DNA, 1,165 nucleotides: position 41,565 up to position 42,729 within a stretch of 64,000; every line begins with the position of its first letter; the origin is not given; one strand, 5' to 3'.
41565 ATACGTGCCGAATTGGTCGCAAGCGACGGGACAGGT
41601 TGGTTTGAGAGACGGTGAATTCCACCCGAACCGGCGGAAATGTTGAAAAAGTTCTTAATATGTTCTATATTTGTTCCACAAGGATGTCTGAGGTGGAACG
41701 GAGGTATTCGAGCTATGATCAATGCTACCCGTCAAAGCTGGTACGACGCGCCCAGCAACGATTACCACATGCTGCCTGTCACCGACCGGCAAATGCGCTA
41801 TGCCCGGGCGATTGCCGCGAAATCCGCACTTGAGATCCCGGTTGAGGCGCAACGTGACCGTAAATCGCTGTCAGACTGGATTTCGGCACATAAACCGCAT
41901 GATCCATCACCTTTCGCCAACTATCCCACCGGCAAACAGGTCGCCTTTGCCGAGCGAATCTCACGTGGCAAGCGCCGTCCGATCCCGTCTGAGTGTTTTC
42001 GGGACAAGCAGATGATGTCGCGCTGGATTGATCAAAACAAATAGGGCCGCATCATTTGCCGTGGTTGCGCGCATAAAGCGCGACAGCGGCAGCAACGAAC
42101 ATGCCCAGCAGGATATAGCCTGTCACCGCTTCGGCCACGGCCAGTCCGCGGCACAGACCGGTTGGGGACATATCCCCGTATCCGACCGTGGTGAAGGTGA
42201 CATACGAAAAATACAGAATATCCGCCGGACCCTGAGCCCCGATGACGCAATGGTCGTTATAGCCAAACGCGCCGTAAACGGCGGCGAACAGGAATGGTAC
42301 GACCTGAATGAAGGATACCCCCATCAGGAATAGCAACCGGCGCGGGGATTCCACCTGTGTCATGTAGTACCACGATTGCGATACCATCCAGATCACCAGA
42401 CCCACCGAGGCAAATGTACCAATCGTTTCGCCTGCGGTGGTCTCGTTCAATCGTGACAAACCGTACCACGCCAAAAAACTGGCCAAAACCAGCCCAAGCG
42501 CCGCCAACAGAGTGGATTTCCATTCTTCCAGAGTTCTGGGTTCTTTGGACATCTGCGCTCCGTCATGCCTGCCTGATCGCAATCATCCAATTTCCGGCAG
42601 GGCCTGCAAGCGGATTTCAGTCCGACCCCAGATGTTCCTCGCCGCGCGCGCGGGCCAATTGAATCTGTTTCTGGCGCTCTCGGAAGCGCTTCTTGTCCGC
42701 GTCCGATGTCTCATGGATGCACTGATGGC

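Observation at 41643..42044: Uncharacterised two-repeat protein under a double LexA box: candidate new SOS gene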

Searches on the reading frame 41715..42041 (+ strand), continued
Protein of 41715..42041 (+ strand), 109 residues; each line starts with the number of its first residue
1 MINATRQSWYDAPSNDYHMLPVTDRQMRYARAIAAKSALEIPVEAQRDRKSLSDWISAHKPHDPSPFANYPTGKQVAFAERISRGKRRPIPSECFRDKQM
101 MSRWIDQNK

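Call 74: get_annotated_region(hit=H9, flank=4500)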
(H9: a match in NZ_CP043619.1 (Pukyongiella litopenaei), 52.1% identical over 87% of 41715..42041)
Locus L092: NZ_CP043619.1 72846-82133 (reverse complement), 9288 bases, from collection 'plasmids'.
description: Pukyongiella litopenaei strain SH-1 plasmid p1, complete sequence
organism: Pukyongiella litopenaei (NCBI taxid 2605946)
taxonomy: Bacteria; Pseudomonadota; Alphaproteobacteria; Rhodobacterales; Paracoccaceae; Pukyongiella; Pukyongiella litopenaei
host: -; source: Penaeus vannamei (shrimp),cultured bacterium,intestine content; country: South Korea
typing (MOB-suite, as given by PLSDB): non-mobilizable; replicon rep_cluster_231
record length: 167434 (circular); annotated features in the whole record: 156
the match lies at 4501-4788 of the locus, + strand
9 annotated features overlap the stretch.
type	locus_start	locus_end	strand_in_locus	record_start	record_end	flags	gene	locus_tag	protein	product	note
CDS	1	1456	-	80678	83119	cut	-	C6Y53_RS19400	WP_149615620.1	DEAD/DEAH box helicase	-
CDS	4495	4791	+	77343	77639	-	-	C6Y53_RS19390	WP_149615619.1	hypothetical protein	-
CDS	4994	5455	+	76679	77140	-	-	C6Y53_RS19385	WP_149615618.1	transcriptional regulator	-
CDS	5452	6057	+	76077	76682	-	-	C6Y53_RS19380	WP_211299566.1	mobile mystery protein B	-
CDS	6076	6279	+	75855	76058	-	-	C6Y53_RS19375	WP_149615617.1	hypothetical protein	-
CDS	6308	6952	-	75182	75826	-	-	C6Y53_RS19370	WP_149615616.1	antitoxin of toxin-antitoxin stability system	-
CDS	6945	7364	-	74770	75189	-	-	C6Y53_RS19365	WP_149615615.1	hypothetical protein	-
CDS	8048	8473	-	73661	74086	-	-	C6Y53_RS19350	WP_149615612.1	hypothetical protein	-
CDS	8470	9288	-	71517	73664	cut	-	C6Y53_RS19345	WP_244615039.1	hypothetical protein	-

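Call 75: get_annotated_region(hit=H79, flank=4500)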
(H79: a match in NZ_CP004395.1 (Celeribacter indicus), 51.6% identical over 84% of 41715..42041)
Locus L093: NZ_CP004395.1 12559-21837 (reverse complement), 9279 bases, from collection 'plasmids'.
description: Celeribacter indicus strain P73 plasmid pP73B, complete sequence
organism: Celeribacter indicus (NCBI taxid 1208324)
taxonomy: Bacteria; Pseudomonadota; Alphaproteobacteria; Rhodobacterales; Roseobacteraceae; Celeribacter; Celeribacter indicus
host: -; source: -; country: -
typing (MOB-suite, as given by PLSDB): conjugative; replicon rep_cluster_579; relaxase MOBP; mating-pair formation MPF_T
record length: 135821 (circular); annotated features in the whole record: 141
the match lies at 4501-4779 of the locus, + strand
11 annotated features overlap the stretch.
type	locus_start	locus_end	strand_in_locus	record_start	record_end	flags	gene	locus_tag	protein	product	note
CDS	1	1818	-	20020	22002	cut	-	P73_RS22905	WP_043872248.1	ParB/RepB/Spo0J family partition protein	-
CDS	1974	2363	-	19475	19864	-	-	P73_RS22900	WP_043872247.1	DUF3768 domain-containing protein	-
CDS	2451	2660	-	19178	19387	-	-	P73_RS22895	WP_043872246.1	DUF6330 family protein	-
CDS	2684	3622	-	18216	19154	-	-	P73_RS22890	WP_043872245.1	zincin-like metallopeptidase domain-containing protein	-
CDS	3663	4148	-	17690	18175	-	-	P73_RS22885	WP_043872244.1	hypothetical protein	-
CDS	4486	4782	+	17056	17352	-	-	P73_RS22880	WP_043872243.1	hypothetical protein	-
CDS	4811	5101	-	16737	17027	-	-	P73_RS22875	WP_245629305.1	hypothetical protein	-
CDS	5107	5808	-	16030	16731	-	-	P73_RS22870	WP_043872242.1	VIT family protein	-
CDS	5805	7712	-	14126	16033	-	-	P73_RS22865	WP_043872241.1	heavy metal translocating P-type ATPase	-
CDS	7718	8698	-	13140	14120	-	-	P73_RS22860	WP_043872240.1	FAD:protein FMN transferase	GO:0017013 - protein flavinylation [Evidence IEA]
CDS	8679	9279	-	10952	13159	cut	-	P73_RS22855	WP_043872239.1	PepSY domain-containing protein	-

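Call 76: get_annotated_region(hit=H92, flank=4500)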
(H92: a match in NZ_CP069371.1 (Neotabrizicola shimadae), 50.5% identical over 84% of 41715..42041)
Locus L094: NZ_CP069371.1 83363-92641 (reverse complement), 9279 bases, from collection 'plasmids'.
description: Neotabrizicola shimadae strain N10 plasmid unnamed1, complete sequence
organism: Neotabrizicola shimadae (NCBI taxid 2807096)
taxonomy: Bacteria; Pseudomonadota; Alphaproteobacteria; Rhodobacterales; Paracoccaceae; Neotabrizicola; Neotabrizicola shimadae
host: -; source: microbial biofilm,biofilm, Nakabusa hotspring; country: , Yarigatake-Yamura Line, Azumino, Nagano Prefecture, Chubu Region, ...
typing (MOB-suite, as given by PLSDB): mobilizable; replicon rep_cluster_579; relaxase MOBP
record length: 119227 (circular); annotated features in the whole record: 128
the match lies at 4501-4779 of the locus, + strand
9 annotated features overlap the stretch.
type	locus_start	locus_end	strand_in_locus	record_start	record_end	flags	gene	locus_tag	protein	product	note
CDS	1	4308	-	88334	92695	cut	-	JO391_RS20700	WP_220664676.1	strawberry notch-like NTP hydrolase domain-containing protein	-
CDS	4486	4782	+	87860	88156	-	-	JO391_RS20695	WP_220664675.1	hypothetical protein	-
CDS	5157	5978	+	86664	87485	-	-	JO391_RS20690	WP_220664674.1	type IV toxin-antitoxin system AbiEi family antitoxin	-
CDS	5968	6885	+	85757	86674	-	-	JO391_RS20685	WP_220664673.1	nucleotidyl transferase AbiEii/AbiGii toxin family protein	-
CDS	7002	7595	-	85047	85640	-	-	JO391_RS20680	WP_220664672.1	DUF6088 family protein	-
CDS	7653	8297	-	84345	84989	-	-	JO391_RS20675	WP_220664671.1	antitoxin of toxin-antitoxin stability system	-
CDS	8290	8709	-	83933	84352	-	-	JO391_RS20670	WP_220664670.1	hypothetical protein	-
CDS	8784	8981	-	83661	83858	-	-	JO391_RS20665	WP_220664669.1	hypothetical protein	-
CDS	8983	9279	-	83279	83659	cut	-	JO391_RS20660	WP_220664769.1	hypothetical protein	-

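Call 77: get_annotated_region(hit=H3, flank=4500)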
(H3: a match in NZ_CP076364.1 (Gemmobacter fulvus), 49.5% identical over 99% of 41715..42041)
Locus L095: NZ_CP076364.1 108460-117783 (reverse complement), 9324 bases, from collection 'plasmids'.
description: Gemmobacter fulvus strain con5 plasmid p3, complete sequence
organism: Gemmobacter fulvus (NCBI taxid 2840474)
taxonomy: Bacteria; Pseudomonadota; Alphaproteobacteria; Rhodobacterales; Paracoccaceae; Gemmobacter; Gemmobacter fulvus
host: -; source: cell culture,Anabaena culture; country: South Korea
typing (MOB-suite, as given by PLSDB): mobilizable; replicon rep_cluster_547; relaxase MOBP
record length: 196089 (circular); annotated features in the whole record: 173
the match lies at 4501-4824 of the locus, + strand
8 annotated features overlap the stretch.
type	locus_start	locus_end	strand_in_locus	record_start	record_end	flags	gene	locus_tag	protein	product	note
CDS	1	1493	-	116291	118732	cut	-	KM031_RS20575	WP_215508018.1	DEAD/DEAH box helicase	-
CDS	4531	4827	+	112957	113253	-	-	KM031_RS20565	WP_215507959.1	hypothetical protein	-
CDS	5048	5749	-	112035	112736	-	-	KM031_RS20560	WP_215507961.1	RES family NAD+ phosphorylase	-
CDS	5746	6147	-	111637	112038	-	-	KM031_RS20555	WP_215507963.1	MbcA/ParS/Xre antitoxin family protein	-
CDS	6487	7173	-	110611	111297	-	-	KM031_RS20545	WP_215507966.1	GntR family transcriptional regulator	-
CDS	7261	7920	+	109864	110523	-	-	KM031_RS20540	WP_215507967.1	flavin reductase family protein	-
CDS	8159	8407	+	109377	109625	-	-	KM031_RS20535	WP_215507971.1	helix-turn-helix domain-containing protein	-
CDS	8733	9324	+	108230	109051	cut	-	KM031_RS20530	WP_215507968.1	type IV toxin-antitoxin system AbiEi family antitoxin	-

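Call 85: search_protein_families(library=pfam, proteins=[L081:8938-9330:+, L081:9447-10796:+, L082:5163-5630:-], max_evalue=0.001)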
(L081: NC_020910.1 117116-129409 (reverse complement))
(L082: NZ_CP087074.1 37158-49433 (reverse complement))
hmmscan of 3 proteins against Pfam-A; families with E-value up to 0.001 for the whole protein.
L081:8938-9330:+ (131 aa): 1 family
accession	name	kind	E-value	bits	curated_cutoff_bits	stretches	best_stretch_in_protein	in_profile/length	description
PF24828.1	DUF7713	-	9.4e-12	44.8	24.1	1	59-114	9-67/68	Domain of unknown function (DUF7713)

L081:9447-10796:+ (450 aa): 2 families
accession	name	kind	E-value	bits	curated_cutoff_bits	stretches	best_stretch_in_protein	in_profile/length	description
PF00817.25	IMS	-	1.7e-33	116.1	23.2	1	16-162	1-147/148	impB/mucB/samB family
PF11799.13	IMS_C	-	1.6e-07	32.2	20.7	1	251-368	4-109/109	impB/mucB/samB family C-terminal domain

L082:5163-5630:- (155 aa): 0 families

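Call 87: search_protein_families(library=pfam, proteins=[L055:1300-1740:-, L055:1839-2690:-, L055:3390-4286:+], max_evalue=0.001)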
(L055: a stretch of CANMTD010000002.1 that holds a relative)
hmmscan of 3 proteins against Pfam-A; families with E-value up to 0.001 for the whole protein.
L055:1300-1740:- (146 aa): 1 family
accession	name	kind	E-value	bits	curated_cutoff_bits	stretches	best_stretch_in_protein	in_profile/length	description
PF06319.18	MmcB-like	-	2.9e-48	163.8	22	1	9-139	16-146/148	DNA repair protein MmcB-like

L055:1839-2690:- (283 aa): 0 families

L055:3390-4286:+ (299 aa): 2 families
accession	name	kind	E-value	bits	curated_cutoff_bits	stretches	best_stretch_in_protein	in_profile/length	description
PF03466.25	LysR_substrate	-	6.7e-27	94.7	28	1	95-294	4-206/209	LysR substrate binding domain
PF00126.33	HTH_1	-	3e-20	72.4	26.6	1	12-70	2-60/60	Bacterial regulatory helix-turn-helix protein, lysR family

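Call 93: find_encoding_contigs(protein=P0159, flank=2500, max_places=2)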
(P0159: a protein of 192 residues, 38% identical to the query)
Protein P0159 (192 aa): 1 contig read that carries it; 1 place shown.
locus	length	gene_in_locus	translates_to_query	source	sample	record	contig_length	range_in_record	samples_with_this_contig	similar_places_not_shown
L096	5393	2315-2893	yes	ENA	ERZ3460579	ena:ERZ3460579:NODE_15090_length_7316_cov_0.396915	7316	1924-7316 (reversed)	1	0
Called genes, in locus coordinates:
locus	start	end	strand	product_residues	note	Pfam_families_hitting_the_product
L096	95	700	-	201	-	PF00271:Helicase_C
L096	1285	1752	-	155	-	-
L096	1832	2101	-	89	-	-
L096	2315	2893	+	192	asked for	PF14367:DUF4411 (faint)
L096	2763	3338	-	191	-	-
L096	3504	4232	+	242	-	-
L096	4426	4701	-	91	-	-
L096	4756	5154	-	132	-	-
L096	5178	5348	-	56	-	-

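Call 94: find_encoding_contigs(protein=P0175, flank=2500, max_places=2)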
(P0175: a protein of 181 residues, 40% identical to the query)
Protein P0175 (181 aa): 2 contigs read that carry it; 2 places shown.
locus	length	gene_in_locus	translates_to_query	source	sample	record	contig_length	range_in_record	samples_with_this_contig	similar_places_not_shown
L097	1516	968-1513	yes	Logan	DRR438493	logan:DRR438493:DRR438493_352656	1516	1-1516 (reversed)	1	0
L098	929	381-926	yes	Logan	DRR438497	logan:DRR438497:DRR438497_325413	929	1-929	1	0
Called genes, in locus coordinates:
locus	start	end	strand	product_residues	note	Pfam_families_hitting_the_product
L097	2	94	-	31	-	?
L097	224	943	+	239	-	-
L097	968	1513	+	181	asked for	-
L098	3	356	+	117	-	?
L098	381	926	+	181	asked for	-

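Call 95: find_encoding_contigs(protein=P0214, flank=2500, max_places=2)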
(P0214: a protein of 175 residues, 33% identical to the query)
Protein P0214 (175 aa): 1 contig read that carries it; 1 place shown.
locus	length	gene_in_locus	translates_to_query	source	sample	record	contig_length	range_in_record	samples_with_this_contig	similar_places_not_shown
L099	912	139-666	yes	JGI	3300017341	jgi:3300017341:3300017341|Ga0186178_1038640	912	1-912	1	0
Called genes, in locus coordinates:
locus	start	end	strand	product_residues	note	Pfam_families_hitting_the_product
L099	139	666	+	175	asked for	-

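Call 102: search_protein_families(library=pfam, proteins=[L042:1846-2784:-, L044:2159-2632:-, L048:1819-2799:+, L050:3420-4793:+, L054:866-1612:-, L058:3392-4882:-, L064:3386-6070:-, L067:1193-2713:+, L077:3426-4220:+, L078:3779-6289:-], max_evalue=0.0001)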
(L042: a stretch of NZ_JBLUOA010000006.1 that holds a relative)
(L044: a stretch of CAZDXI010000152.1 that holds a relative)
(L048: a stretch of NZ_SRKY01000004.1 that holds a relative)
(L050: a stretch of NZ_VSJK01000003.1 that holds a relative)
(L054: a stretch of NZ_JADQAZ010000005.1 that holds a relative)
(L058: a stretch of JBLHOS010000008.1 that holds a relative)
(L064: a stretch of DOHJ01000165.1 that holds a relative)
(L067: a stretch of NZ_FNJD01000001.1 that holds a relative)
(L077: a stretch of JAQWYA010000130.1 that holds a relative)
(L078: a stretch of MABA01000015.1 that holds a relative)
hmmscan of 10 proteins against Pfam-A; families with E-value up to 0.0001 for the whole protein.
L042:1846-2784:- (313 aa): 2 families
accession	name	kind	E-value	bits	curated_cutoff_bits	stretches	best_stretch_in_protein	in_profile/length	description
PF03547.23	Mem_trans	-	6.1e-24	84.7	25.7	1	13-301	2-341/343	Membrane transport protein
PF01758.21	SBF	-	6.3e-06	26.4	24.3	1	205-306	6-114/191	Sodium Bile acid symporter family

L044:2159-2632:- (158 aa): 0 families

L048:1819-2799:+ (327 aa): 1 family
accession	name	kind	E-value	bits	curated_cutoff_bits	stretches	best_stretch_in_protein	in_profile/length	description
PF03781.23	FGE-sulfatase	-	3.8e-74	250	23.3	1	52-324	5-255/255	Sulfatase-modifying factor enzyme 1-like domain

L050:3420-4793:+ (458 aa): 2 families
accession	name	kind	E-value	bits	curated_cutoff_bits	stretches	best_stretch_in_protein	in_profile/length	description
PF20510.4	HgmA_N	-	9.9e-112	373.1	20.2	1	28-298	2-273/273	Homogentisate 1,2-dioxygenase N-terminal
PF04209.19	HgmA_C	-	3e-70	235.4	21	1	300-451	2-153/153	Homogentisate 1,2-dioxygenase C-terminal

L054:866-1612:- (249 aa): 1 family
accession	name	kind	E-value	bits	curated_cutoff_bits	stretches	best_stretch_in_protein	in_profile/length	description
PF01925.25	TauE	-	3e-23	83.2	32.6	1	12-241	3-237/237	Sulfite exporter TauE/SafE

L058:3392-4882:- (497 aa): 1 family
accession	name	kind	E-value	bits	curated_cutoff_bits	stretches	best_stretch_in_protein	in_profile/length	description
PF02493.26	MORN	-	2.4e-96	310.4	22.5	6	207-228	1-22/23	MORN repeat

L064:3386-6070:- (895 aa): 2 families
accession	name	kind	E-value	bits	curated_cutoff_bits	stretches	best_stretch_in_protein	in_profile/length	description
PF13946.11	DUF4214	-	2.1e-63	210.7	23.2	4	719-787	1-70/72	Domain of unknown function (DUF4214)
PF00353.25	HemolysinCabind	-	3.2e-17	62.6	23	2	514-544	6-36/36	RTX calcium-binding nonapeptide repeat (4 copies)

L067:1193-2713:+ (507 aa): 3 families
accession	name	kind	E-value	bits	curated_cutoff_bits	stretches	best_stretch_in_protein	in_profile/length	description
PF04055.27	Radical_SAM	-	2.4e-23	83.6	29.5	1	214-388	2-166/166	Radical SAM superfamily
PF18693.7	TRAM_2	-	2.5e-19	69.7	27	1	444-507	1-63/63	TRAM domain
PF00919.26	UPF0004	-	3.8e-17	62.6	27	1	81-165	3-91/98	Uncharacterized protein family UPF0004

L077:3426-4220:+ (265 aa): 2 families
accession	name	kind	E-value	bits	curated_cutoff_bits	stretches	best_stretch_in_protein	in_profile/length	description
PF03807.23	F420_oxidored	-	3.3e-14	53.7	21.6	1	3-91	1-93/94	NADP oxidoreductase coenzyme F420-dependent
PF03446.21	NAD_binding_2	-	9.8e-05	22.9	21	0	3-69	1-66/161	NAD binding domain of 6-phosphogluconate dehydrogenase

L078:3779-6289:- (837 aa): 1 family
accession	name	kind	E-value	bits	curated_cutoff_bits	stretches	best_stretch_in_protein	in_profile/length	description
PF07916.16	TraG_N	-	1.2e-35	123.8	36.1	1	2-175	291-461/462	TraG-like protein, N-terminal region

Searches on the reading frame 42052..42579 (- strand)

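Call 85: search_protein_families(library=pfam, proteins=[window:42052-42579:-], max_evalue=0.001)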
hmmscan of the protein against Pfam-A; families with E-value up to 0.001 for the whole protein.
window:42052-42579:- (175 aa): 1 family
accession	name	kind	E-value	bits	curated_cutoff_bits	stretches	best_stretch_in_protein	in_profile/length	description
PF07885.22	Ion_trans_2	-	1.8e-11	44.2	22.5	1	99-167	6-75/79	Ion channel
